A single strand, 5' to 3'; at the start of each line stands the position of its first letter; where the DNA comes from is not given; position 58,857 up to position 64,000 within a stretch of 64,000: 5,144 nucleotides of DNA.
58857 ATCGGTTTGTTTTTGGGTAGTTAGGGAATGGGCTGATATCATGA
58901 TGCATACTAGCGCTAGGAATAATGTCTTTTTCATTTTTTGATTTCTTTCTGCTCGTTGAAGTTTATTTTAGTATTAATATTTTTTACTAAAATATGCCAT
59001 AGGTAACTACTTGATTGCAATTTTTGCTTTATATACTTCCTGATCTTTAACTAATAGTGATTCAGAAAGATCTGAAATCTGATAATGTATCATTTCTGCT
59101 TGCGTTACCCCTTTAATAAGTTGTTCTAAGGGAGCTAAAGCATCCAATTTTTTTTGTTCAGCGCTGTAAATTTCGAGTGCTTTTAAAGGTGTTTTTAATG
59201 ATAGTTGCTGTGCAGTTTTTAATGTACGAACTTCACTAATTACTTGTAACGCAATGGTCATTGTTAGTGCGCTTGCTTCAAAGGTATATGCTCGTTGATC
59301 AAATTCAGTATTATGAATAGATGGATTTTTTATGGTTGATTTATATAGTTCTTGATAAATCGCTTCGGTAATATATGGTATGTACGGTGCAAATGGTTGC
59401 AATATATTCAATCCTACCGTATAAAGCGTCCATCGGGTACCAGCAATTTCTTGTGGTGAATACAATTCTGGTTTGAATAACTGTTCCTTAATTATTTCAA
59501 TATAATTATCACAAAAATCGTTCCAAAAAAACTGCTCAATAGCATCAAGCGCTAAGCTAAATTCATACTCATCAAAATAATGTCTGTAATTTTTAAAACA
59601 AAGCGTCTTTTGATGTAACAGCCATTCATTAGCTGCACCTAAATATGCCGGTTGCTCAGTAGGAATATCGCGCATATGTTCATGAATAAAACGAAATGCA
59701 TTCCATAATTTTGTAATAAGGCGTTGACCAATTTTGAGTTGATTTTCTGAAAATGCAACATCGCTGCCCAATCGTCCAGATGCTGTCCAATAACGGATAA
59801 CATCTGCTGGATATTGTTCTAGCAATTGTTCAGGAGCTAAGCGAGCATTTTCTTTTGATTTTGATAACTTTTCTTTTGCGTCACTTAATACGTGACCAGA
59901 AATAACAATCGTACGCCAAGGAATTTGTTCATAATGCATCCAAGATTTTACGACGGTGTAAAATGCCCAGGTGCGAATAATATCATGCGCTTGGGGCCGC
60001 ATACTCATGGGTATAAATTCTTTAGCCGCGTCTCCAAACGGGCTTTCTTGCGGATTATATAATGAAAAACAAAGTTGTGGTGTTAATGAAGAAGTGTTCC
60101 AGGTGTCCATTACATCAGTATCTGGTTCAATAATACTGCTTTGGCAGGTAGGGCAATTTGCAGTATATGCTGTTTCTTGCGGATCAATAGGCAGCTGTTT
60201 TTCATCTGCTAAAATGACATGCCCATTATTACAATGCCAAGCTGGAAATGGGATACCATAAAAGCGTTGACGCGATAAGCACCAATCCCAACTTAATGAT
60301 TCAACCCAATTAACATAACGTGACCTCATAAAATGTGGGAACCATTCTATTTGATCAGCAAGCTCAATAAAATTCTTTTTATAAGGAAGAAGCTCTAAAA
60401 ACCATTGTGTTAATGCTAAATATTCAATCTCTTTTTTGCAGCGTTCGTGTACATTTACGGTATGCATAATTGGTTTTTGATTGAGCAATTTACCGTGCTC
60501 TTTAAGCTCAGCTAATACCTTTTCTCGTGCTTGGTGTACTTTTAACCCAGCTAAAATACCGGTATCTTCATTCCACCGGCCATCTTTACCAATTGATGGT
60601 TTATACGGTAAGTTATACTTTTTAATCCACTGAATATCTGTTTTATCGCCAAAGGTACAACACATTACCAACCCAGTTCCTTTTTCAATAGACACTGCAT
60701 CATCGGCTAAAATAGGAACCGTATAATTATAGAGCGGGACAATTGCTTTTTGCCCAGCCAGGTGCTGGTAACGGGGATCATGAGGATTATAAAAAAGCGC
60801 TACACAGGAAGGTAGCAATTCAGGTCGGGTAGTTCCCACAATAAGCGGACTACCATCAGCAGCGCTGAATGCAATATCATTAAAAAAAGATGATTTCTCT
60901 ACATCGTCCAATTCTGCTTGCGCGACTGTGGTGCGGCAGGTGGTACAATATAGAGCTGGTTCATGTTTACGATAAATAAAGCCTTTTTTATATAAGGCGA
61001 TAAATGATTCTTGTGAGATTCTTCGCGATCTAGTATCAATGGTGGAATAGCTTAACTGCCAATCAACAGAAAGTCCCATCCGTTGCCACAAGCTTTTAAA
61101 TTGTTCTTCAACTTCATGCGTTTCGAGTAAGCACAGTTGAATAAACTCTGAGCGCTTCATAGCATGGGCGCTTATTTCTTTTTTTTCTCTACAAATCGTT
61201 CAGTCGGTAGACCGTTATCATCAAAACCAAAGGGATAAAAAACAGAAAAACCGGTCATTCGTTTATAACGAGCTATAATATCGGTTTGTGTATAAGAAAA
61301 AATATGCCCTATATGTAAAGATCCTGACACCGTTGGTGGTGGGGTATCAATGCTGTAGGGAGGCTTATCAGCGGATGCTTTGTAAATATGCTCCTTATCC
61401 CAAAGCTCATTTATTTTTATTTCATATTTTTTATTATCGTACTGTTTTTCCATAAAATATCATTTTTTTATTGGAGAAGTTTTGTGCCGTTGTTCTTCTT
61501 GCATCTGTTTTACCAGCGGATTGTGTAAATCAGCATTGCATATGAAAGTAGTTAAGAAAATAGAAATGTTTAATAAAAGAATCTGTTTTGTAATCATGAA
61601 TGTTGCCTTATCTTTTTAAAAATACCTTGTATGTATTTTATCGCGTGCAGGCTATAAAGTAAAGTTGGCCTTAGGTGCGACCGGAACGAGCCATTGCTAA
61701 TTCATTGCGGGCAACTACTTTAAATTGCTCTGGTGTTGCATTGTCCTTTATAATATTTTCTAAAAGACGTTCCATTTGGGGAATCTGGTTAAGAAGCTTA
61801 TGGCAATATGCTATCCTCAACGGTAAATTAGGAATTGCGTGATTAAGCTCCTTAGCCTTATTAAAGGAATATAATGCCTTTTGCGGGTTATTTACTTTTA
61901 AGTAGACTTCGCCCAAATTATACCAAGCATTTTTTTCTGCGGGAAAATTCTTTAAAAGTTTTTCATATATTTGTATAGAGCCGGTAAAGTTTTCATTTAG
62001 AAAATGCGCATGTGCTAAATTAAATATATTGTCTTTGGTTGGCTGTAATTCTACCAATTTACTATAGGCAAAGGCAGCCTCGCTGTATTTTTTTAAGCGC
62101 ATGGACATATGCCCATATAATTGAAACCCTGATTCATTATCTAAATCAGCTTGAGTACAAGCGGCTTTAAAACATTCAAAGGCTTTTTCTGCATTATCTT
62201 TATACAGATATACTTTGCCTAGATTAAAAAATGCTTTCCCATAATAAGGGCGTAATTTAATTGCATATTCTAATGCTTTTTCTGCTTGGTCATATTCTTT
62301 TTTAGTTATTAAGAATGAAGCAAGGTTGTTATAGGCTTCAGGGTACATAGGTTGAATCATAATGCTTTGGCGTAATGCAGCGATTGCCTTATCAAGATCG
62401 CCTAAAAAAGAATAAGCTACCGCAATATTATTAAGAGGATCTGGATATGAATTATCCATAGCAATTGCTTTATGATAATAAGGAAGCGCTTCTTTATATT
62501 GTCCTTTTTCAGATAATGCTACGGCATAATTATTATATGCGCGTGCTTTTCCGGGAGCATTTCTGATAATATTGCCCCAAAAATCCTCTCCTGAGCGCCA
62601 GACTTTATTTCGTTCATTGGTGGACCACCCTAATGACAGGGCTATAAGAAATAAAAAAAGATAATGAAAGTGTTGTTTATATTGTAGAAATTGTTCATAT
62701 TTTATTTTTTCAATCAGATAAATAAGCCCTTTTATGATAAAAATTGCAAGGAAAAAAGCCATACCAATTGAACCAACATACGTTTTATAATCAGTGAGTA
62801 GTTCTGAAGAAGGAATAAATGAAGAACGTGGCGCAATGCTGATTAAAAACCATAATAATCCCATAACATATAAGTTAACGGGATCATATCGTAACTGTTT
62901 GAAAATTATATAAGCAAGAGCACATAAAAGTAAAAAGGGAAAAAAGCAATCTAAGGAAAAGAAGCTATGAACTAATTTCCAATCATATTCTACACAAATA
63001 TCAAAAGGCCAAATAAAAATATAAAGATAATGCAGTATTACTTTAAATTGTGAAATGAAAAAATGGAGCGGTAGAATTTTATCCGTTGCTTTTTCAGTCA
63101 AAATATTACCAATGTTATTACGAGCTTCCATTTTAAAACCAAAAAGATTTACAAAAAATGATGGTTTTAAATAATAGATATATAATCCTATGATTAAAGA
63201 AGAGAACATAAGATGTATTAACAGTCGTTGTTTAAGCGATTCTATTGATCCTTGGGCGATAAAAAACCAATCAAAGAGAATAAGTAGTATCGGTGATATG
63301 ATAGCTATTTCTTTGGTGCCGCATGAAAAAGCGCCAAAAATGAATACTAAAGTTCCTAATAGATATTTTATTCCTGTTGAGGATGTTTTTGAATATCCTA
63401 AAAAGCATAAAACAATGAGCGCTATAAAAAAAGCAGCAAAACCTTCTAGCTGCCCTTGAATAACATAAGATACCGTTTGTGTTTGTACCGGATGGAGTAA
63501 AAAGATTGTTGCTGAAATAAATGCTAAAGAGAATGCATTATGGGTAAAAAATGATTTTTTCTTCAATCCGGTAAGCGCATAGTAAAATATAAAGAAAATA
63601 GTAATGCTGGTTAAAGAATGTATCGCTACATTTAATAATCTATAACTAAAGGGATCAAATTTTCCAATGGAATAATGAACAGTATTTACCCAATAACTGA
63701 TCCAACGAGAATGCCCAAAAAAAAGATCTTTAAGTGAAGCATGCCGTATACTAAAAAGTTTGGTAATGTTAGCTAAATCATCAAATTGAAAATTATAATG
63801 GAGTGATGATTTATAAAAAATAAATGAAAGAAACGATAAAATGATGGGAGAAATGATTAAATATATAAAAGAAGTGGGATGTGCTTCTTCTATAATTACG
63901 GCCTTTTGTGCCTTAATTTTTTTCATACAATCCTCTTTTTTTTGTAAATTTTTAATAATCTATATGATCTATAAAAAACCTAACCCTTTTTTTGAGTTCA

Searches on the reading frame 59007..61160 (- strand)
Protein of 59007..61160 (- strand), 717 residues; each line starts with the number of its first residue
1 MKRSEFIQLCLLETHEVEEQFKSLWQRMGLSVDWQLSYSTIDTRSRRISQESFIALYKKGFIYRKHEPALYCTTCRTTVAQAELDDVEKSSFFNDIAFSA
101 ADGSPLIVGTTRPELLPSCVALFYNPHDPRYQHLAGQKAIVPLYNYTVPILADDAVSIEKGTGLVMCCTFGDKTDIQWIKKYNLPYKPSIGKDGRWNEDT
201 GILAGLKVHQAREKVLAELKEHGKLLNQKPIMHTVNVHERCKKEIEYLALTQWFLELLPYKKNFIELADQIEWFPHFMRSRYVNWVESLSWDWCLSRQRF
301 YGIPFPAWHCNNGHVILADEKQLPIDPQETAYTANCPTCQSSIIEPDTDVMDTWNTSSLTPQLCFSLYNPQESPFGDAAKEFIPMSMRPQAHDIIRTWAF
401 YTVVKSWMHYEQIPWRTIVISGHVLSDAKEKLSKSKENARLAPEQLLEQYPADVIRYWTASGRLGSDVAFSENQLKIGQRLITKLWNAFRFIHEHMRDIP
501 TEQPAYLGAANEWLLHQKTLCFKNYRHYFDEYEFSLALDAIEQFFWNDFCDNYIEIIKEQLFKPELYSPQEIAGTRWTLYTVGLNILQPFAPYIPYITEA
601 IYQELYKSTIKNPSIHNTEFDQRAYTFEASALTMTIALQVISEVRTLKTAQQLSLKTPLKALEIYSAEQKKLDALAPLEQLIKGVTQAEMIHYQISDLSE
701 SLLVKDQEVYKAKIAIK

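Call 50: search_protein_families(library=pfam, proteins=[window:59007-61160:-], max_evalue=0.0001)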
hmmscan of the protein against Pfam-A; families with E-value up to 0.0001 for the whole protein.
window:59007-61160:- (717 aa): 4 families
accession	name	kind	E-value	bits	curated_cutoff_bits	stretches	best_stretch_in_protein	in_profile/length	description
PF00133.28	tRNA-synt_1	-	1.5e-50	172.6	22.7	1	2-470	96-413/414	tRNA synthetases class I (I, L, M and V)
PF08264.19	Anticodon_1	-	3.1e-27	95.7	25.1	1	512-661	2-146/148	Anticodon-binding domain of tRNA ligase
PF09334.17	tRNA-synt_1g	-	2.3e-12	46.8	20.1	0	411-485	307-383/391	tRNA synthetases class I (M)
PF13603.12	tRNA-synt_1_2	-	5e-07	29.8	25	1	135-194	85-144/185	Leucyl-tRNA synthetase, editing domain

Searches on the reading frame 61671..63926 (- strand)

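Call 50: search_protein_families(library=pfam, proteins=[window:61671-63926:-], max_evalue=0.0001)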
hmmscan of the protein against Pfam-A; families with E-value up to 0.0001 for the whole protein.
window:61671-63926:- (751 aa): 17 families
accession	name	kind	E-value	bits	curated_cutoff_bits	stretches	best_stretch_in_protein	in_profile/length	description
PF07719.23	TPR_2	-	9.7e-33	110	27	1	667-695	3-31/34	Tetratricopeptide repeat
PF00515.34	TPR_1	-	7.4e-32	108.3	27.8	1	667-696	3-32/34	Tetratricopeptide repeat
PF13181.12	TPR_8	-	8.8e-30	100.7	25.7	0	498-526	4-32/34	Tetratricopeptide repeat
PF13424.12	TPR_12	-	5.5e-23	81.4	30.1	2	461-522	3-72/77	Tetratricopeptide repeat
PF13431.12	TPR_17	-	2e-20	71.7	24.4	0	654-685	2-33/34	Tetratricopeptide repeat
PF13432.12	TPR_16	-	2.1e-20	73.2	32.7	1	636-693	2-59/65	Tetratricopeptide repeat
PF13414.12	TPR_11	-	3.8e-19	68.5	26.8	1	508-536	7-35/42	TPR repeat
PF14559.12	TPR_19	-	1.7e-18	67.2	25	1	473-532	3-62/68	Tetratricopeptide repeat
PF23914.1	TPR_CcmH_CycH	-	1.2e-14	54.9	42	0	658-704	43-89/158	Cytochrome c-type biogenesis protein H TPR domain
PF13428.12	TPR_14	-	1.6e-14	53.4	23.5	0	636-673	6-43/44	Tetratricopeptide repeat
PF13374.12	TPR_10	-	2.1e-12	47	27.5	0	461-490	2-31/42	Tetratricopeptide repeat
PF13176.12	TPR_7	-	3e-12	46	27.9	0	466-492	4-32/36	Tetratricopeptide repeat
PF12895.13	ANAPC3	-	7.2e-11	42.7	27.2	1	612-690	3-81/82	Anaphase-promoting complex, cyclosome, subunit 3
PF13174.12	TPR_6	-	4.2e-10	40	26.3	0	501-520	6-25/33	Tetratricopeptide repeat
PF13371.12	TPR_9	-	1.7e-07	31.6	35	0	509-560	9-60/73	Tetratricopeptide repeat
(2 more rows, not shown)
